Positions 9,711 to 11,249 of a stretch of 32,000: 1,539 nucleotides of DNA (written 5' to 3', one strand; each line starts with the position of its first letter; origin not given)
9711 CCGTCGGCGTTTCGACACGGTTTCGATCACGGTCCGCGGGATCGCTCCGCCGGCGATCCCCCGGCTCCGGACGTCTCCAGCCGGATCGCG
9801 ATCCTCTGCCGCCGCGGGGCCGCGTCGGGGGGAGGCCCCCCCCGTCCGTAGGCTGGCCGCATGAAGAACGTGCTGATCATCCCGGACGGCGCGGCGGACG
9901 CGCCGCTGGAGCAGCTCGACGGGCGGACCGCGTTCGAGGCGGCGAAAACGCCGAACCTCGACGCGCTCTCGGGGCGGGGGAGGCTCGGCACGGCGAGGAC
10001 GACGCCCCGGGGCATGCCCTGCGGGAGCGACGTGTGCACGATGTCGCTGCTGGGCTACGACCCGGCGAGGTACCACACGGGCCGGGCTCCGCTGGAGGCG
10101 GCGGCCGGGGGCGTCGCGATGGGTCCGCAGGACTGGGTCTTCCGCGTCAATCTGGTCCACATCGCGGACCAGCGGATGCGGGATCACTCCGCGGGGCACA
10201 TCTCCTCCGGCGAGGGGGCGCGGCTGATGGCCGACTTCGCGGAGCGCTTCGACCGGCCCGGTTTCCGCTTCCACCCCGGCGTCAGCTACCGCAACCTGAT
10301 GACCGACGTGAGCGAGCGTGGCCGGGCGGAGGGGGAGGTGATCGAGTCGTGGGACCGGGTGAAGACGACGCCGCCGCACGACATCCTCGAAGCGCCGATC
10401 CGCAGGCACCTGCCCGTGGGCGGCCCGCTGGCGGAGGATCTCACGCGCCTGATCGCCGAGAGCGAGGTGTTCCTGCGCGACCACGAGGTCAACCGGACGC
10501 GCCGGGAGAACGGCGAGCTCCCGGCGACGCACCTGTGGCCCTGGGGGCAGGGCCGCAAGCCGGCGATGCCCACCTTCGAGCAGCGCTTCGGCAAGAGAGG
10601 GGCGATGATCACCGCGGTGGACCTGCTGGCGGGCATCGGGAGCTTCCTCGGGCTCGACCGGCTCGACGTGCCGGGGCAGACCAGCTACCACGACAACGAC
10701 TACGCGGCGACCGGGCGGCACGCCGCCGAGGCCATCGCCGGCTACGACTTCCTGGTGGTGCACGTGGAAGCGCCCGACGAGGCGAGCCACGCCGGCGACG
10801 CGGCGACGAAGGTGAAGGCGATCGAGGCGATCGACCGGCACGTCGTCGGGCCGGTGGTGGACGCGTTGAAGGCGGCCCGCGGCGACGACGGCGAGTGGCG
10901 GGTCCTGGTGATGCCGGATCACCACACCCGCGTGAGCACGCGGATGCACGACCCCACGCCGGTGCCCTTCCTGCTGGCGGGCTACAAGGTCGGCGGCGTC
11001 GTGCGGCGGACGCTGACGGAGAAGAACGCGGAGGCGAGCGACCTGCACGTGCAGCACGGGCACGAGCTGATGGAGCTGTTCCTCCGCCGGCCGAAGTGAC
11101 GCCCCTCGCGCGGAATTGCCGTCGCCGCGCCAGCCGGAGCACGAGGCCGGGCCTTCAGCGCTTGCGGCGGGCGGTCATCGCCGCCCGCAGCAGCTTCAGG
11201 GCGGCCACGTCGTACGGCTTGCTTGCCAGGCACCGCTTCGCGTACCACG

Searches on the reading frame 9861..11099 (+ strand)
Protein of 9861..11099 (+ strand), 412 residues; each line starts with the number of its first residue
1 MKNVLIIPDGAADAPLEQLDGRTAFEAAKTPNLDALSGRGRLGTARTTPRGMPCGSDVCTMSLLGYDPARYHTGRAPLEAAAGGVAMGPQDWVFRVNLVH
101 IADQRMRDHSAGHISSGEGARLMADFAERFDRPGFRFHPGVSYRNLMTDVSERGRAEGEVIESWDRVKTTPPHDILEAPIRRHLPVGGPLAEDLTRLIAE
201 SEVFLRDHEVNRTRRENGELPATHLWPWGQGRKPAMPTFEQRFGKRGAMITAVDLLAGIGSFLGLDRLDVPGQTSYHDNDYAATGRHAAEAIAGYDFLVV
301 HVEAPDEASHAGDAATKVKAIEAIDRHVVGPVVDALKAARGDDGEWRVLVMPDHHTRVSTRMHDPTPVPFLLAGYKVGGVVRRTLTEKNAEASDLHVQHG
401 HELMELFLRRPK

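Call 9: find_encoding_contigs(protein=window:9861-11099:+, flank=10000, max_places=6)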
Protein window:9861-11099:+ (412 aa): 3 contigs read that carry it; 2 places shown.
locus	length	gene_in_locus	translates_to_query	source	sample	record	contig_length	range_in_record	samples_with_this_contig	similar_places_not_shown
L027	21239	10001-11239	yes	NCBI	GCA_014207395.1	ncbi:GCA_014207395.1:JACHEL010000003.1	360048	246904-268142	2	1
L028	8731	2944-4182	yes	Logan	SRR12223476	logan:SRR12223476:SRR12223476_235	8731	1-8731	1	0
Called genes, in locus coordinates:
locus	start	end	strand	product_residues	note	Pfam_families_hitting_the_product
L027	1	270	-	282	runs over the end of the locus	PF00561:Abhydrolase_1, PF12146:Hydrolase_4, PF12697:Abhydrolase_6, PF00756:Esterase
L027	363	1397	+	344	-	PF01171:ATP_bind_3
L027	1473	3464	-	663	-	PF02463:SMC_N (weak), PF00664:ABC_membrane, PF00005:ABC_tran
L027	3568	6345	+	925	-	PF22422:MGH1-like_GH, PF03200:Glyco_hydro_63, PF22422:MGH1-like_GH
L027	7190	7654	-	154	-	PF00359:PTS_EIIA_2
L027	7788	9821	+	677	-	PF00270:DEAD, PF00271:Helicase_C, PF16124:RecQ_Zn_bind, PF09382:RQC, PF00570:HRDC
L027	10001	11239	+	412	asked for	PF01676:Metalloenzyme, PF10143:PhosphMutase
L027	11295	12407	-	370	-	PF13641:Glyco_tranf_2_3, PF00535:Glycos_transf_2, PF10111:Glyco_tranf_2_2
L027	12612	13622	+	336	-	-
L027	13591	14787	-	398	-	PF13439:Glyco_transf_4, PF13579:Glyco_trans_4_4, PF20706:GT4-conflict, PF00534:Glycos_transf_1, PF13692:Glyco_trans_1_4, PF13524:Glyco_trans_1_2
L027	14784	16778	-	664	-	PF00535:Glycos_transf_2, PF10111:Glyco_tranf_2_2, PF13641:Glyco_tranf_2_3, PF00535:Glycos_transf_2, PF10111:Glyco_tranf_2_2, PF13641:Glyco_tranf_2_3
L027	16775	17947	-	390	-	PF04577:Glyco_transf_61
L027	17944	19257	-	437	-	PF04230:PS_pyruv_trans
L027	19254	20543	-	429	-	PF00005:ABC_tran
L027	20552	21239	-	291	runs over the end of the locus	PF01061:ABC2_membrane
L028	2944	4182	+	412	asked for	PF01676:Metalloenzyme, PF10143:PhosphMutase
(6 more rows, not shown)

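Call 23: find_homologous_proteins(query=window:9861-11099:+, max_evalue=1e-40)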
Query window:9861-11099:+ (412 aa): 7998 proteins with E <= 1e-40 among 8000 candidates; the best 120 are listed.
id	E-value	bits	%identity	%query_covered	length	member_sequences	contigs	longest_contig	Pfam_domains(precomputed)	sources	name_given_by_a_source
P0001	3.3e-279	943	100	100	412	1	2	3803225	PF10143.15,PF01676.24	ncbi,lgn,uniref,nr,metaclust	ncbi:cofactor-independent phosphoglycerate mutase [Phycisphaera mikurensis]|uniref:2,3-bisphosphogly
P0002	8.3e-240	814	87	99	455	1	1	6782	PF10143.15,PF01676.24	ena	-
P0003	7.5e-239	811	87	100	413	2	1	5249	PF10143.15,PF01676.24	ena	-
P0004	2.5e-232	789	85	100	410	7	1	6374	PF10143.15,PF01676.24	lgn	-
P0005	4.4e-232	788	84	100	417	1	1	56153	PF10143.15,PF01676.24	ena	-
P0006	7.4e-228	774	82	100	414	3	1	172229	PF10143.15,PF01676.24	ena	-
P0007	3.3e-184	631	68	100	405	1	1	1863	PF10143.15,PF01676.24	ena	-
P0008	1.3e-183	629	68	99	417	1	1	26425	PF10143.15,PF01676.24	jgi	jgi:2,3-bisphosphoglycerate-independent phosphoglycerate mutase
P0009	6.9e-183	626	69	99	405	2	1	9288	PF10143.15,PF01676.24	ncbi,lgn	-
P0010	1.1e-182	626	69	99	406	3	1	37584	PF10143.15,PF01676.24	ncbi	ncbi:MAG: cofactor-independent phosphoglycerate mutase [Planctomycetota bacterium]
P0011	1.4e-182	625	69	99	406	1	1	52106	PF10143.15,PF01676.24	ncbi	ncbi:MAG: cofactor-independent phosphoglycerate mutase [Planctomycetota bacterium]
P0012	9.2e-182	622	69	99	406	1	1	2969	PF10143.15,PF01676.24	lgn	-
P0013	2.7e-180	618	68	99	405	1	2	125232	PF10143.15,PF01676.24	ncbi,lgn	-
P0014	1.1e-179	616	67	99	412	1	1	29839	PF10143.15,PF01676.24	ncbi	-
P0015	1.2e-179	615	68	99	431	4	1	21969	PF10143.15,PF01676.24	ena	-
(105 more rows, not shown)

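Call 24: find_encoding_contigs(protein=P0006, flank=10000, max_places=2)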
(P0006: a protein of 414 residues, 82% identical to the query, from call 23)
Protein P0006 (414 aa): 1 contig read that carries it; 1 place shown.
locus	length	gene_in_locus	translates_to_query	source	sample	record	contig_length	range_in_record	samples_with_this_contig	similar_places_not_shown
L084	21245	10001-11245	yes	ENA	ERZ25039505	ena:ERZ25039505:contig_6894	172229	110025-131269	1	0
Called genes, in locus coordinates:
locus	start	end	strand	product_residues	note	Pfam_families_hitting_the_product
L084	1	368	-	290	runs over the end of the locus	PF00795:CN_hydrolase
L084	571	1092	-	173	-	-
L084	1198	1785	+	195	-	PF14595:Thioredoxin_9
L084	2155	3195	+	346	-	-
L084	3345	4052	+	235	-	PF01252:Peptidase_A8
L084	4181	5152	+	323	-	PF13525:YfiO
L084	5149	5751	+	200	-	-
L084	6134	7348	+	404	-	PF00528:BPD_transp_1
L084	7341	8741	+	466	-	PF00528:BPD_transp_1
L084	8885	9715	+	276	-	PF00218:IGPS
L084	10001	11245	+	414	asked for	PF01676:Metalloenzyme, PF10143:PhosphMutase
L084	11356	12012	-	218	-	-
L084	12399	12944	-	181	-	PF00383:dCMP_cyt_deam_1, PF14437:MafB19-deam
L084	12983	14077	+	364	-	PF02595:Gly_kinase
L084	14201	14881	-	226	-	PF01467:CTP_transf_like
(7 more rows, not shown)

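Call 25: find_encoding_contigs(protein=P0005, flank=10000, max_places=2)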
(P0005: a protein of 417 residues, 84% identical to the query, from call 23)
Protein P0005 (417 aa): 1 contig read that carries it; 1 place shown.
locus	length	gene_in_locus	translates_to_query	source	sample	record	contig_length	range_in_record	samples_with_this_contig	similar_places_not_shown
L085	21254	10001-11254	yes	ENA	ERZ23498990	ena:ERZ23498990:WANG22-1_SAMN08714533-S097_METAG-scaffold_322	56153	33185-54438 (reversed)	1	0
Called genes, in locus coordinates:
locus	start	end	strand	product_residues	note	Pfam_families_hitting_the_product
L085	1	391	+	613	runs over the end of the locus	PF02321:OEP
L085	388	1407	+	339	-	PF00579:tRNA-synt_1b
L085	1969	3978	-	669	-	PF00005:ABC_tran, PF02463:SMC_N (faint), PF03193:RsgA_GTPase (faint), PF13555:AAA_29 (faint), PF01926:MMR_HSR1 (faint), PF12848:ABC_tran_Xtn, PF00005:ABC_tran, PF16326:ABC_tran_CTD (weak), +2 more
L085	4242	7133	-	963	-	PF03797:Autotransporter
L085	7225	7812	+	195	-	PF01467:CTP_transf_like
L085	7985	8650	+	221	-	PF00753:Lactamase_B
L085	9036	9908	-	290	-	PF23441:SDR, PF00106:adh_short, PF08659:KR (weak), PF13561:adh_short_C2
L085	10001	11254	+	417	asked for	PF01676:Metalloenzyme, PF10143:PhosphMutase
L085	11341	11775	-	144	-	PF00383:dCMP_cyt_deam_1, PF14437:MafB19-deam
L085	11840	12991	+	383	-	PF02595:Gly_kinase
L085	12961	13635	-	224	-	PF01467:CTP_transf_like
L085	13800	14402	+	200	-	-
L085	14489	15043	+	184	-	PF00329:Complex1_30kDa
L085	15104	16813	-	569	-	PF16697:Yop-YscD_cpl, PF00498:FHA, PF01590:GAF, PF13185:GAF_2, PF13492:GAF_3, PF02518:HATPase_c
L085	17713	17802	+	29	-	-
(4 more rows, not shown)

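Call 35: find_encoding_contigs(protein=P0013, flank=10000, max_places=1)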
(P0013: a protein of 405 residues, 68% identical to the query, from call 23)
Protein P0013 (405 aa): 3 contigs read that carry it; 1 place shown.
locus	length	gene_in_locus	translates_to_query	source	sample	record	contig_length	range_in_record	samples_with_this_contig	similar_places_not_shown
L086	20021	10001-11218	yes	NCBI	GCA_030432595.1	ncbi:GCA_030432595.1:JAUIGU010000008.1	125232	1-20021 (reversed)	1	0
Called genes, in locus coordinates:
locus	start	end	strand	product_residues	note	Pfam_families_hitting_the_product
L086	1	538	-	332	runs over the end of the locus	PF04168:Alpha-E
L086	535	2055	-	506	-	PF04174:CP_ATPgrasp_1, PF14403:CP_ATPgrasp_2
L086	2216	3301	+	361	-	PF04613:LpxD, PF25084:LbH_EIF2B (faint), PF25087:GMPPB_C (faint), PF00132:Hexapep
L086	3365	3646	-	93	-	-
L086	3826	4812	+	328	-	PF00753:Lactamase_B, PF12706:Lactamase_B_2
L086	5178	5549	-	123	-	PF07238:PilZ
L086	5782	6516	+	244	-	PF13646:HEAT_2 (weak), PF07719:TPR_2 (weak), PF00515:TPR_1 (weak), PF12895:ANAPC3 (weak), PF13414:TPR_11, PF13432:TPR_16, PF14559:TPR_19, PF14559:TPR_19, +11 more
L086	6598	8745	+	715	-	-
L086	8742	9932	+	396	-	PF13487:HD_5, PF01966:HD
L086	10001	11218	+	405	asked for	PF01676:Metalloenzyme, PF10143:PhosphMutase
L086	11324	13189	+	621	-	-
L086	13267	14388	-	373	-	PF12974:Phosphonate-bd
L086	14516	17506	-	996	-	PF02347:GDC-P, PF01212:Beta_elim_lyase (weak), PF21478:GcvP2_C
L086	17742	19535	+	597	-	PF14716:HHH_8, PF00633:HHH (faint), PF14520:HHH_5 (weak), PF14792:DNA_pol_B_palm (faint), PF14791:DNA_pol_B_thumb, PF02811:PHP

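Call 36: find_encoding_contigs(protein=P0002, flank=10000, max_places=1)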
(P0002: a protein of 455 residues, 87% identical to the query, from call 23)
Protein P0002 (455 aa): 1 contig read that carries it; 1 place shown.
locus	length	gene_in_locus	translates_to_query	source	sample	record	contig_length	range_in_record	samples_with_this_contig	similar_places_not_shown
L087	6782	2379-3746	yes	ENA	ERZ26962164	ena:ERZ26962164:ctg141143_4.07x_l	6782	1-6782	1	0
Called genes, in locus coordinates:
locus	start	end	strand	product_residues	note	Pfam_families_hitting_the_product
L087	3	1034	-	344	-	?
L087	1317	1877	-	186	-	PF05198:IF3_N, PF00707:IF3_C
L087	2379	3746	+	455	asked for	PF01676:Metalloenzyme, PF10143:PhosphMutase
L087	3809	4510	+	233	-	PF01988:VIT1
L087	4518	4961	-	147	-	PF00383:dCMP_cyt_deam_1, PF14437:MafB19-deam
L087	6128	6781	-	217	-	?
